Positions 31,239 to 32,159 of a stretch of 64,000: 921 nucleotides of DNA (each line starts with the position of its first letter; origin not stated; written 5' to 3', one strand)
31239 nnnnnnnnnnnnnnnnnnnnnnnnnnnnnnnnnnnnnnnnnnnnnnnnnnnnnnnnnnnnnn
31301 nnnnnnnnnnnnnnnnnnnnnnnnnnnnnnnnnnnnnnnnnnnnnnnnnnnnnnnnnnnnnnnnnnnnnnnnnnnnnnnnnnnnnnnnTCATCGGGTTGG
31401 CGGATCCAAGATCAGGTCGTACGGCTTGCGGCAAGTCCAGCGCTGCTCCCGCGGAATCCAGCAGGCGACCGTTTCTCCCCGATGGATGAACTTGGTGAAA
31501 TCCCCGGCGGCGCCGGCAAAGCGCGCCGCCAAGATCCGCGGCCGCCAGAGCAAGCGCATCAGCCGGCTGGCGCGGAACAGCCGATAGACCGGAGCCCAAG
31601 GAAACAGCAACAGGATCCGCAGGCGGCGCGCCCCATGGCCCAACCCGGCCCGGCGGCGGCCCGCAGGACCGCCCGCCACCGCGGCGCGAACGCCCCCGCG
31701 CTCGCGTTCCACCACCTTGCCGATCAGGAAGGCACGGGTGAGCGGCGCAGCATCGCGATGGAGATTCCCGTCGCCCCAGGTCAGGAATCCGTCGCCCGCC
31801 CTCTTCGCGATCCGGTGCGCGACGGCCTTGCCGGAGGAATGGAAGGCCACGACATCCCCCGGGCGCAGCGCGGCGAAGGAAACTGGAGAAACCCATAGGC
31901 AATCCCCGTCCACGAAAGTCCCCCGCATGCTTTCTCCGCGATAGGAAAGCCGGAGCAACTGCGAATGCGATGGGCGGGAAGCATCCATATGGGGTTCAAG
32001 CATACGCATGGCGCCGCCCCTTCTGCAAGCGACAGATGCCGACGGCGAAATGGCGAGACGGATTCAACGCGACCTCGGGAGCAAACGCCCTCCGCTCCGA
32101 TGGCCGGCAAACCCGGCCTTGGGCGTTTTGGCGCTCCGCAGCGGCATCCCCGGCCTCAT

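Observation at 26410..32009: Processing/export module downstream of the Cys-rich ORF: S24/S26 peptidase, NTP_transf_5, ABC exporter, OMP barrel, lipoprotein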

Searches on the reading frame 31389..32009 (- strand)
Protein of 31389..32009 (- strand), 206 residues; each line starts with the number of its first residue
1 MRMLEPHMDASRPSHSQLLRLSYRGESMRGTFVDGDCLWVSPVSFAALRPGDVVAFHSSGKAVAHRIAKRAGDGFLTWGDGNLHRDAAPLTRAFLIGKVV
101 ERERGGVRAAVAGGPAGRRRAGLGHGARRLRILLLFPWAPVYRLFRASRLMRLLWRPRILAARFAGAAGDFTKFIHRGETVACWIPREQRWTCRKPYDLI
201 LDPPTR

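Call 3: search_protein_families(library=pfam, proteins=[window:31389-32009:-], max_evalue=0.1)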
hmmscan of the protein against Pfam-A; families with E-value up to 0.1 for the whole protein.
window:31389-32009:- (206 aa): 2 families
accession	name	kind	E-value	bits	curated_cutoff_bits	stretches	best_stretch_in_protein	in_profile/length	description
PF00717.28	Peptidase_S24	-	3.4e-05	24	23.3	1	16-73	33-88/116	Peptidase S24-like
PF10502.14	Peptidase_S26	-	0.093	13.1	22.9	0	23-60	28-67/168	Signal peptidase, peptidase S26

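Call 4: search_protein_families(library=ncbifam, proteins=[window:31389-32009:-], max_evalue=0.1)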
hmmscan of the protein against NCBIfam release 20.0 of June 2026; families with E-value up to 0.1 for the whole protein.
window:31389-32009:- (206 aa): 2 families
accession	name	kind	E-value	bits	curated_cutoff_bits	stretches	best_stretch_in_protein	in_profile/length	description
TIGR02228.1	sigpep_I_arch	equivalog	2.3e-11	43.8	51.85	1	25-100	38-119/158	signal peptidase I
TIGR02227.1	sigpep_I_bact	equivalog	0.0083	16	47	1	24-76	26-83/162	signal peptidase I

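Call 7: find_encoding_contigs(protein=window:31389-32009:-, flank=10000, max_places=6)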
Protein window:31389-32009:- (206 aa): no gene with exactly this product is on record in the collection.

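Call 8: find_homologous_proteins(query=window:31389-32009:-, max_evalue=0.001)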
Query window:31389-32009:- (206 aa): 65 proteins with E <= 0.001 among 3042 candidates.
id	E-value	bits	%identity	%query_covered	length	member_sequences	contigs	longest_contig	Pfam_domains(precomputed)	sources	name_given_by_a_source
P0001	1.1e-114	399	90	97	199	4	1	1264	PF00717.29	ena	-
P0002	4.1e-89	316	75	97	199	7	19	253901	-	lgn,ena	-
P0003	2.4e-79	284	69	97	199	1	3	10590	-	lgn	-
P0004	3.4e-78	280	68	96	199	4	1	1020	-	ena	-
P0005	2.3e-67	245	60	97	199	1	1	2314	PF00717.29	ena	-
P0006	2.7e-67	244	60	97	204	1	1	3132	-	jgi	jgi:signal peptidase I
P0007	1.5e-65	239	59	97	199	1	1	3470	-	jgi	jgi:hypothetical protein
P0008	1.7e-64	235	57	97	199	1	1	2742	-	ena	-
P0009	2.4e-64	235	65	90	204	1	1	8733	-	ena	-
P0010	8.4e-63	230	58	97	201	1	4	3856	-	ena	-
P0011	2.1e-62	228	56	96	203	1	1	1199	-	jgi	jgi:signal peptidase I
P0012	2.1e-62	228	58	95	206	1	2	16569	-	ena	-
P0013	5.3e-62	227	63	86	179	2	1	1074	-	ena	-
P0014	6.2e-62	227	60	87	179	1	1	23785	-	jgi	jgi:hypothetical protein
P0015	7.7e-62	227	62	87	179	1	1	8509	-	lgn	-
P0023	5.6e-59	217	55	94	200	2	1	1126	-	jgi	-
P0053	4.0e-49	185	56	87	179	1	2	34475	-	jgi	-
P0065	1.9e-15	75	35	87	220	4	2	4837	-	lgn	-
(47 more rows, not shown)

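Call 12: find_related_loci(query=A2, collection=genome_contigs, flank=10000)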
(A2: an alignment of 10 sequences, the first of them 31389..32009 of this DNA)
Query A2 (206 aa) in genome_contigs; peptide patterns used: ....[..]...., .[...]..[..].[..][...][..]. (x = any residue, [..] = any of these).
31 stretches matched a pattern; 18 encode a relative of the query (tblastn E <= 1e-3); 18 distinct loci.
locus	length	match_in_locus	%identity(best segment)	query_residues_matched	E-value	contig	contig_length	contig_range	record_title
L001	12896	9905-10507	57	5-205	9e-68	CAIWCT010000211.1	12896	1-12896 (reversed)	MAG: uncultured delta proteobacterium isolate AM-2014_bin-3252 genome assembly, contig: bin-3252:211/455, whole genome s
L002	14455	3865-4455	53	8-204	1e-61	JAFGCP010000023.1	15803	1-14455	MAG: Deltaproteobacteria bacterium isolate Zod_Metabat.1117 k87_453099, whole genome shotgun sequence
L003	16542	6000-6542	57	24-204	2e-56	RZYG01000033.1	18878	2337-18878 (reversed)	MAG: Spartobacteria bacterium isolate INTA.AUR.007 contig-100_1185, whole genome shotgun sequence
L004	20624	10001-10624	52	4-206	7e-55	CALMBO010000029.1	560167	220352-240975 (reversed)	MAG TPA_asm: uncultured Verrucomicrobia bacterium isolate SRR5468110_bin.44_CONCOCT_v1.1_MAG genome assembly, contig: ER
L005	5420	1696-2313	50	3-206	7e-53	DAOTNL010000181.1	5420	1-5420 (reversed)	MAG TPA_asm: Kiritimatiellia bacterium isolate AMR_MDS_2896 NODE_12687_length_5420_cov_4.569059, whole genome shotgun se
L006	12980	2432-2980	53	24-206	7e-52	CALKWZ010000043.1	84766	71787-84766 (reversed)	MAG TPA_asm: uncultured Verrucomicrobia bacterium isolate SRR3330206_bin.99_CONCOCT_v1.1_MAG genome assembly, contig: ER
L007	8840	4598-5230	46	6-204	2e-50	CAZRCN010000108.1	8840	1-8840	MAG TPA_asm: uncultured Victivallales bacterium isolate SRP319275_co2_282 genome assembly, contig: NODE_8127_length_8840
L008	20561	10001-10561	54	12-198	4e-49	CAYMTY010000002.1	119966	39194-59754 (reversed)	MAG TPA_asm: uncultured Verrucomicrobiota bacterium isolate SRP192927_co4_543 genome assembly, contig: NODE_113_length_1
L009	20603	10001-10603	48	7-204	2e-47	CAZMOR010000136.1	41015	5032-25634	MAG TPA_asm: uncultured Verrucomicrobiota bacterium isolate binchicken_co229_56 genome assembly, contig: k141_2360229, w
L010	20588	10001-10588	51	13-206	6e-47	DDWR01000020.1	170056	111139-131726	MAG TPA_asm: Verrucomicrobia bacterium UBA2281 UBA2281_contig_2922, whole genome shotgun sequence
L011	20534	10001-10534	49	24-201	1e-42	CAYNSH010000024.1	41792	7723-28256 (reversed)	MAG TPA_asm: uncultured Verrucomicrobiota bacterium isolate SRP241326_co2_331 genome assembly, contig: NODE_1484_length_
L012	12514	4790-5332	46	24-204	9e-42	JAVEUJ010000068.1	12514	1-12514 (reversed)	MAG: Kiritimatiellia bacterium isolate BF2_42 NODE_2770_length_12514_cov_5.038099_Biofilm2, whole genome shotgun sequenc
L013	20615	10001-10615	44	4-205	6e-41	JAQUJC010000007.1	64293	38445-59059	MAG: Kiritimatiellae bacterium isolate STCSWMC_75 NODE_773_length_64293_cov_7.306268_ST_CSWMC, whole genome shotgun sequ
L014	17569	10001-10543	48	25-205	5e-36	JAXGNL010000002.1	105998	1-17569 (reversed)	MAG: Kiritimatiellia bacterium isolate AnMBR.bin255 bin255_2, whole genome shotgun sequence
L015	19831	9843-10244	53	3-131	2e-35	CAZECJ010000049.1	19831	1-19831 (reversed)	MAG TPA_asm: uncultured Verrucomicrobiota bacterium isolate SRP192927_co1_293 genome assembly, contig: NODE_5472_length_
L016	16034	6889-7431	44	25-205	1e-32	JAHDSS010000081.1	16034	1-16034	MAG: Kiritimatiellae bacterium isolate SV3-B9.1 k141_2195, whole genome shotgun sequence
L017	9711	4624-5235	34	4-204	1e-30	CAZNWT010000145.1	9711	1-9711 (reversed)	MAG TPA_asm: uncultured Victivallales bacterium isolate binchicken_co47_191 genome assembly, contig: NODE_5462_length_97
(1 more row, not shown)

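Call 31: predict_structure(alignment_id=A3)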
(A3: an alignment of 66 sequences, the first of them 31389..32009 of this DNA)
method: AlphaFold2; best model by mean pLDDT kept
length: 206 residues; sequences in the alignment: 66
mean_pLDDT: 90.9   pTM: 0.72
mean pLDDT of the five models: 90.9, 90.8, 90.6, 90.4, 90.4
residues with pLDDT >= 90: 151; 70-90: 38; 50-70: 17; < 50: 0
segments of 3 or more residues with pLDDT < 50: none
pLDDT, mean of each block of 10 residues (from residue 1): 59 71 92 96 97 97 97 96 92 98 97 94 89 87 90 93 93 96 94 93 84
secondary structure, 60 per line:
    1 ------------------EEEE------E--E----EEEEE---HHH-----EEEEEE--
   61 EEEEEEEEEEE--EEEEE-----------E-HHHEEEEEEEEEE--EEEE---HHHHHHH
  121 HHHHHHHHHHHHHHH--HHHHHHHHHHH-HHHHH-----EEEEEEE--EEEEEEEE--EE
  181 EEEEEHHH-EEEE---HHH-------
elements in order: E19-22 E37-41 E53-58 E61-71 E74-78 E95-104 E107-110 H114-135 H138-148 H150-154 E160-166 E169-176 E179-185 E190-193

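Call 33: search_solved_structures(query=A3, max_evalue=1, show_alignments=3)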
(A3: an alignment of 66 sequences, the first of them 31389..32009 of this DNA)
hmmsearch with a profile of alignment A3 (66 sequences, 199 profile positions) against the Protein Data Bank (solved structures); distinct sequences matched with E-value up to 1: 22.
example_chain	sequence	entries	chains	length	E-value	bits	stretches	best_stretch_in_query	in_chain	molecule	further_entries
7p2q_A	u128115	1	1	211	1.3e-07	34.6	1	18-82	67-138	Signal peptidase complex catalytic subunit SEC11C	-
7p2p_A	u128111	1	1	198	1.4e-07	34.5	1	18-83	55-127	Signal peptidase complex catalytic subunit SEC11A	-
9rjb_A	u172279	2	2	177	4.4e-07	32.9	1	19-83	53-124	Signal peptidase complex catalytic subunit SEC11A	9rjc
4nv4_A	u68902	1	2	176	6.4e-05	25.9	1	14-65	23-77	Signal peptidase I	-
4wvh_A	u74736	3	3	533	0.0021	20.9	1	12-65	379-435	Maltose-binding periplasmic protein,Signal peptidase IB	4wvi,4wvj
4wvg_A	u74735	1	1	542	0.011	18.5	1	12-65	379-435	Maltose-binding periplasmic protein,Signal peptidase IB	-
4me8_A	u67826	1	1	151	0.017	17.9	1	15-72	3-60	Signal peptidase I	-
8b0v_A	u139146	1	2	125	0.31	13.8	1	13-69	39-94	LexA repressor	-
7n9d_A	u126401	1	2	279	0.36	13.6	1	54-137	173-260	Isopentenyl phosphate kinase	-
7lnt_A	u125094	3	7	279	0.36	13.6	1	54-137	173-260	Isopentenyl phosphate kinase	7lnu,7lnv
8gms_A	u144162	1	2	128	0.39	13.5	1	13-64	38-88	LexA repressor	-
1jhf_A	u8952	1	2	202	0.43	13.4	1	13-64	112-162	LEXA REPRESSOR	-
7b5g_A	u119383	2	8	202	0.44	13.3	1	13-64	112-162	LexA repressor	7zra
7lnw_A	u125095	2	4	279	0.48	13.2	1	55-137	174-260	Isopentenyl phosphate kinase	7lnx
7ocj_A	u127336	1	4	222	0.52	13.1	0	13-64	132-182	LexA repressor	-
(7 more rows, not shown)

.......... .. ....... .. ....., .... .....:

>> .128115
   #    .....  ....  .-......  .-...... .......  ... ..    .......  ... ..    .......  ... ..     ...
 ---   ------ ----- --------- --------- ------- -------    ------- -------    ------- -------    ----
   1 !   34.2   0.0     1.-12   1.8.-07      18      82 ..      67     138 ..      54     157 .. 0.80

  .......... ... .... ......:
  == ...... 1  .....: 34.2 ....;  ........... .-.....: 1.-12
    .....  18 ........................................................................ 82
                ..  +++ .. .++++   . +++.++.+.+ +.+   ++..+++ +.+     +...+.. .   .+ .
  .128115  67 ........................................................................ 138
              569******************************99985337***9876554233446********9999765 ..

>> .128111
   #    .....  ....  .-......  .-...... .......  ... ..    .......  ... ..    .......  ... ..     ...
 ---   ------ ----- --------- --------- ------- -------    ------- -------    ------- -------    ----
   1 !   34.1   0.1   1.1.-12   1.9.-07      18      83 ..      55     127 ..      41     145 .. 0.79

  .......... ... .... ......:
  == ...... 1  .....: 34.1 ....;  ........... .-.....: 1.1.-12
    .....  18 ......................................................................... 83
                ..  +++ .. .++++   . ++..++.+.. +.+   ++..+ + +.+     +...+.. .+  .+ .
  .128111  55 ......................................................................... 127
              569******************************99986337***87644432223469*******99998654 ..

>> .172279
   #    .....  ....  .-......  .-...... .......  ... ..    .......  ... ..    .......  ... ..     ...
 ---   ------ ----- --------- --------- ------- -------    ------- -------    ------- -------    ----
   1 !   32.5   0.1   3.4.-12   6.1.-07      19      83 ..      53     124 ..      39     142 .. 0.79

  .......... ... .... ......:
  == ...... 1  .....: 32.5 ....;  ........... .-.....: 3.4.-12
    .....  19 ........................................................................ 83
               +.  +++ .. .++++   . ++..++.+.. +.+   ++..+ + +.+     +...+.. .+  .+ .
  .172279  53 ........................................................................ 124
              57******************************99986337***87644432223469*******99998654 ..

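Call 34: fold_search(model_id=the predicted structure, library=pdb)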
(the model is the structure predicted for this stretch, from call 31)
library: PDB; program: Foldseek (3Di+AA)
matches with E <= 10: 1213; with E <= 0.001: 1
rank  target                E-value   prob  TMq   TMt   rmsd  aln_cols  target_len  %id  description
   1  6a2r_A                5.7e-04  1.00  0.35  0.69   2.9        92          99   29  Mycobacterium tuberculosis LexA C-domain II (released 2019-01-23)
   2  6a2q                  1.6e-03  1.00  0.35  0.70   2.8        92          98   27  Mycobacterium tuberculosis LexA C-domain I (released 2019-01-23)
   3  6a2t                  2.1e-03  1.00  0.34  0.68   3.1        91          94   27  Mycobacterium tuberculosis LexA C-domain K197A (released 2019-01-23)
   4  6a2s_A                2.1e-03  1.00  0.31  0.62   5.4        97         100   26  Mycobacterium tuberculosis LexA C-domain S160A (released 2019-01-23)
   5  3k2z_B                3.6e-03  1.00  0.37  0.39   2.7        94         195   26  Crystal structure of a LexA protein from Thermotoga maritima (released 2010-10-06)
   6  1jhe_A                4.3e-03  1.00  0.34  0.55   2.8        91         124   24  LEXA L89P Q92W E152A K156A MUTANT (released 2001-09-19)
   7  1jhh_B                4.3e-03  1.00  0.34  0.55  11.5       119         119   19  LEXA S119A MUTANT (released 2001-09-19)
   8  1jhf_B                5.4e-03  1.00  0.35  0.62   3.0        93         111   25  LEXA G85D MUTANT (released 2001-09-19)
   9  7p2p_A                6.7e-03  1.00  0.37  0.49   3.9       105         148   23  Human Signal Peptidase Complex Paralog A (SPC-A) (released 2021-10-06)
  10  4wvj_A                7.5e-03  1.00  0.37  0.15   2.3       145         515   16  Crystal structure of the Type-I signal peptidase from Staphylococcus aureus (SpsB) in complex with an inhibitor peptid (released 2015-09-23)
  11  3jso_B                7.5e-03  1.00  0.34  0.36   3.6        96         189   27  Classic Protein With a New Twist: crystal structure of a LexA repressor DNA complex (released 2010-08-18)
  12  4wvi_A                8.0e-03  1.00  0.36  0.15   2.3       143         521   17  Crystal structure of the Type-I signal peptidase from Staphylococcus aureus (SpsB) in complex with a substrate peptide (released 2015-09-23)
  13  4n31_A                8.4e-03  1.00  0.39  0.55   2.1       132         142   12  Structure and activity of Streptococcus pyogenes SipA: a signal peptidase homologue essential for pilus polymerisation (released 2014-08-20)
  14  4wvh_A                8.9e-03  1.00  0.37  0.15   2.4       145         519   16  Crystal structure of the Type-I signal peptidase from Staphylococcus aureus (SpsB) in complex with a substrate peptide (released 2015-09-23)
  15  7b5g_C                9.4e-03  1.00  0.35  0.53   3.0        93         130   25  Crystal structure of E.coli LexA in complex with nanobody NbSOS3(Nb14527) (released 2022-09-14)
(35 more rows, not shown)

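Call 36: find_encoding_contigs(protein=P0065, flank=10000, max_places=3)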
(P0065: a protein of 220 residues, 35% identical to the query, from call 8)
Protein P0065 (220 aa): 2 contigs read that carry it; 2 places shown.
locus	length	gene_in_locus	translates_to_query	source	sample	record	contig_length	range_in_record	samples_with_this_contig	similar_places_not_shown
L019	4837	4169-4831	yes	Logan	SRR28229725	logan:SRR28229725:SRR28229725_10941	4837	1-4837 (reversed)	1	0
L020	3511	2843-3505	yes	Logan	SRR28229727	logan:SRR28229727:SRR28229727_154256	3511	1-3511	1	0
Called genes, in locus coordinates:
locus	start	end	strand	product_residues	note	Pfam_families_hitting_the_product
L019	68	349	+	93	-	PF05402:PqqD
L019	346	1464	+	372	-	PF04055:Radical_SAM, PF13186:SPASM (weak)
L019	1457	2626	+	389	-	PF04055:Radical_SAM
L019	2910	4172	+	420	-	PF27840:ScmC (weak)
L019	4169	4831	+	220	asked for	-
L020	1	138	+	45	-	?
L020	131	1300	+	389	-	PF04055:Radical_SAM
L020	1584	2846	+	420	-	PF27840:ScmC (weak)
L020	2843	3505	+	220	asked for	-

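Call 37: find_encoding_contigs(protein=P0053, flank=10000, max_places=2)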
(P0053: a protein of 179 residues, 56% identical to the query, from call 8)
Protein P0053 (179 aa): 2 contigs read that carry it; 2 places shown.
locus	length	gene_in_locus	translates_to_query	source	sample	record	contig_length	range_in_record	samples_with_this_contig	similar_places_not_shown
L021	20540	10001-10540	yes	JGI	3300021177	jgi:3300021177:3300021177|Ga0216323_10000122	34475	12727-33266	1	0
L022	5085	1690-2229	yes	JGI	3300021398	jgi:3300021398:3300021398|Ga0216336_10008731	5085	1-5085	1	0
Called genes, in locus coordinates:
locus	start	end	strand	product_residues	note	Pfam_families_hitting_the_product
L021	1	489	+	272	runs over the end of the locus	PF00456:Transketolase_N, PF00676:E1_dh, PF13292:DXP_synthase_N (faint)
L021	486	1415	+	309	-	PF02779:Transket_pyr, PF02780:Transketolase_C, PF22613:Transketolase_C_1 (weak)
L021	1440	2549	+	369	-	PF00155:Aminotran_1_2 (weak), PF01041:DegT_DnrJ_EryC1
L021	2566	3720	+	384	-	PF00155:Aminotran_1_2, PF01041:DegT_DnrJ_EryC1 (weak)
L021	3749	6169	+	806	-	PF22680:Glyco_hydro_123_N_2 (weak)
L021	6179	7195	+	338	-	-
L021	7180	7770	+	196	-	PF04307:YdjM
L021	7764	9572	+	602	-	PF00664:ABC_membrane, PF00005:ABC_tran, PF02463:SMC_N (faint), PF13191:AAA_16 (faint), PF13304:AAA_21 (faint)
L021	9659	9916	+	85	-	-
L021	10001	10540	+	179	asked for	-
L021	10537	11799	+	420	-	PF14907:NTP_transf_5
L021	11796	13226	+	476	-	PF05402:PqqD, PF04055:Radical_SAM, PF13353:Fer4_12 (weak), PF13186:SPASM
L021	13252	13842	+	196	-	PF05402:PqqD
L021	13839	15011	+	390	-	PF04055:Radical_SAM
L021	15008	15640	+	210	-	PF27840:ScmC (weak)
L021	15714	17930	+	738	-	PF02706:Wzz, PF13807:GNVR, PF01656:CbiA, PF10609:ParA (weak), PF13614:AAA_31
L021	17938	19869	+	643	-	PF13727:CoA_binding_3, PF00106:adh_short (weak), PF01073:3Beta_HSD, PF01370:Epimerase, PF02719:Polysacc_synt_2, PF04321:RmlD_sub_bind, PF08659:KR (weak), PF16363:GDP_Man_Dehyd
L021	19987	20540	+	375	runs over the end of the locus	PF13173:AAA_14, PF13635:DUF4143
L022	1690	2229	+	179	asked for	-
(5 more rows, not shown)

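Call 62: search_protein_representatives(alignment_id=A3)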
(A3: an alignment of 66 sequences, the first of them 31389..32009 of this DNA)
Query: 66 sequences, 199 profile positions. Proteins with E-value up to 0.001 (for the whole library): 32239; up to 1e-10: 3251; up to 1e-30: 219. The best 150 are listed.
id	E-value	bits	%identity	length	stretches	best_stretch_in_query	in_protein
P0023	5.2e-80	284.1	-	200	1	6-198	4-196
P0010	3.4e-78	278.2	-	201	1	4-198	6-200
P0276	1.6e-68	246.6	-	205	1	13-198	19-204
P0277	2.7e-65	236.1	-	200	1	10-198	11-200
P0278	8.1e-65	234.5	-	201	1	14-198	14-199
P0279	1.0e-62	227.7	-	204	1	16-198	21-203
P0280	1.7e-59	217.1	-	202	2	33-181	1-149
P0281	1.9e-55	203.9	-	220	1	14-197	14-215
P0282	2.0e-54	200.6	-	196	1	12-198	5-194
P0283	2.8e-54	200.1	-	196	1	15-199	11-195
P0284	4.4e-54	199.5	-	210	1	6-199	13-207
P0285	4.4e-53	196.2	-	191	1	21-198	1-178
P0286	2.6e-52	193.7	-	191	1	16-197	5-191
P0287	6.4e-52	192.4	-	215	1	15-197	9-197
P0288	7.5e-52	192.2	-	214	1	15-198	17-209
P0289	1.1e-51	191.7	-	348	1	13-198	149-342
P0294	5.3e-51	189.4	-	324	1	12-198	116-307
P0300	1.3e-49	184.9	-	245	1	15-195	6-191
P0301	1.6e-49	184.6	-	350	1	10-198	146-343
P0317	1.1e-47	178.6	-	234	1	15-198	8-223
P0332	6.6e-46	172.8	-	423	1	10-198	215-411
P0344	3.2e-45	170.5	-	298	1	70-198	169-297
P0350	1.5e-44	168.4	-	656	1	14-197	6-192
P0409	1.8e-40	155.0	-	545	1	21-134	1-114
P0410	2.1e-40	154.8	-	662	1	11-198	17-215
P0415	1.0e-39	152.6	-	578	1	21-198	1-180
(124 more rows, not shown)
